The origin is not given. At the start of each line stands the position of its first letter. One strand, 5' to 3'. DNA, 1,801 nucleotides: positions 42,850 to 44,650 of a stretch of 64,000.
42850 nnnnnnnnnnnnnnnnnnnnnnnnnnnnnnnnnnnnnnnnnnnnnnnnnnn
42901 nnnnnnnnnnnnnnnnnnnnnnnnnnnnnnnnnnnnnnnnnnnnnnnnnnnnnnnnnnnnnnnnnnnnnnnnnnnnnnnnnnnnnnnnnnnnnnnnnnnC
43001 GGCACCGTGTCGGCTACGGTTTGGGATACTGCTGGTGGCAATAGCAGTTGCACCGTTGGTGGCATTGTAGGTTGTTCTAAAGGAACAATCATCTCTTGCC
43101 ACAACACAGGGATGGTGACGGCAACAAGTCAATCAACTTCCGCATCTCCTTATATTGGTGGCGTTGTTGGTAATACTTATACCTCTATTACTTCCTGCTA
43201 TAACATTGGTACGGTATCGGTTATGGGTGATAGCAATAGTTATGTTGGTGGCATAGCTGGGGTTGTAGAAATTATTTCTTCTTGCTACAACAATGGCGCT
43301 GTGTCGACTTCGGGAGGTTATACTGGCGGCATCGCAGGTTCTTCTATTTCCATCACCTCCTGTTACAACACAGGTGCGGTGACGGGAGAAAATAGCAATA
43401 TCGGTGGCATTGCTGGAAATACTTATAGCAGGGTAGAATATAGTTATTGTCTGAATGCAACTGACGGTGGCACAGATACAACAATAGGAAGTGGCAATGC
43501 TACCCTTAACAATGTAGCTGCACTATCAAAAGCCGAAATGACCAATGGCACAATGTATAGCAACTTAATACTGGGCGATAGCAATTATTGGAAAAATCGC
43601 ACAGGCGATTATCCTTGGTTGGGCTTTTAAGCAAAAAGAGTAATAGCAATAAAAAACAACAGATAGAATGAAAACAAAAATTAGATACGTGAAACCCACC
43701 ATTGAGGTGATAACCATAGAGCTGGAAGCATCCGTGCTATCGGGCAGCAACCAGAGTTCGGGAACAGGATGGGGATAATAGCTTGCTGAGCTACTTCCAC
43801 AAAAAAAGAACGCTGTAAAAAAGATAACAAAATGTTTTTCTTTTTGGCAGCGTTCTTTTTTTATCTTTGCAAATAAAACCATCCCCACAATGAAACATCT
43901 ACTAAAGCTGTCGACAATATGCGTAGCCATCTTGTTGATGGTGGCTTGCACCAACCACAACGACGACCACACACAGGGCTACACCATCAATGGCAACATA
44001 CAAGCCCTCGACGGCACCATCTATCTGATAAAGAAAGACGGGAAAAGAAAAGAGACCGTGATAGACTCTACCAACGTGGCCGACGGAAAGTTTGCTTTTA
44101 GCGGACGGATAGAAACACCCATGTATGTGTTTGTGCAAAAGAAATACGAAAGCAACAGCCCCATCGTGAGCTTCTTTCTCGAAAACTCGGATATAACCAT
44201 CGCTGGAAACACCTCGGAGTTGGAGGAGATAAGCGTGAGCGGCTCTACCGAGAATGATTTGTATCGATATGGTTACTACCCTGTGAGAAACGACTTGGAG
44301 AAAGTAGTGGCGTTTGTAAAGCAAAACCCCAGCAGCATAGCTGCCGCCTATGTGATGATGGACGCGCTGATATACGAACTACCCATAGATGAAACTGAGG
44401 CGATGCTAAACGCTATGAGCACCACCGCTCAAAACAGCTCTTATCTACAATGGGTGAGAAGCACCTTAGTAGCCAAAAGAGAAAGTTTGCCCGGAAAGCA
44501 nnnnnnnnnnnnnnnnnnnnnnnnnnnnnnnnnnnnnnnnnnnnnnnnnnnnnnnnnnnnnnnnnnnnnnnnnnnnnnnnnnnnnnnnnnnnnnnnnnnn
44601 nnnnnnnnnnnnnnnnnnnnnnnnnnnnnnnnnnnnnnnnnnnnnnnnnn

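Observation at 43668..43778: Unannotated 36-aa peptide with a YxxP leader-like motif and a Ser/Gly-rich tail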

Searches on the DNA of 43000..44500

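Call 20: search_rna_families(source=window, start=43000, end=44500, threshold=evalue, max_evalue=1)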
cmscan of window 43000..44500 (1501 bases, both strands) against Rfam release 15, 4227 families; matches with E-value up to 1: 8.
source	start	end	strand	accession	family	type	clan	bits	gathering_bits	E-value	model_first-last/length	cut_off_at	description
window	43799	43862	-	RF03918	mir-4922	Gene; miRNA;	-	26.1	82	0.065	1-65/65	no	mir-4922 microRNA precursor family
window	43789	43880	-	RF02436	SpF43_sRNA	Gene; sRNA;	-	23.9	70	0.052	1-99/99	no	Streptococcus sRNA SpF43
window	43775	43880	-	RF02653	StyR-143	Gene; sRNA;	-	23.8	176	0.028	1-144/144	no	Salmonella enterica Typhi npcRNA 143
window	43804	43859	+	RF04134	MIR7504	Gene; miRNA;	-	21.5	83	0.9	1-124/124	no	MIR7504 microRNA precursor family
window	43768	43887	-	RF04118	MIR9481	Gene; miRNA;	-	19.6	130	0.55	1-135/135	no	MIR9481 microRNA precursor family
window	43802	43860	+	RF04208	MIR8742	Gene; miRNA;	-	19.5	130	0.49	1-131/131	no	MIR8742 microRNA precursor family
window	43795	43872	-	RF03598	MIR6024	Gene; miRNA;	-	19.2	72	0.91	1-99/99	no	MIR6024 microRNA precursor family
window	43792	43865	-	RF00885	MIR821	Gene; miRNA;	-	18.9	249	0.91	1-275/275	no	MIR821 microRNA precursor family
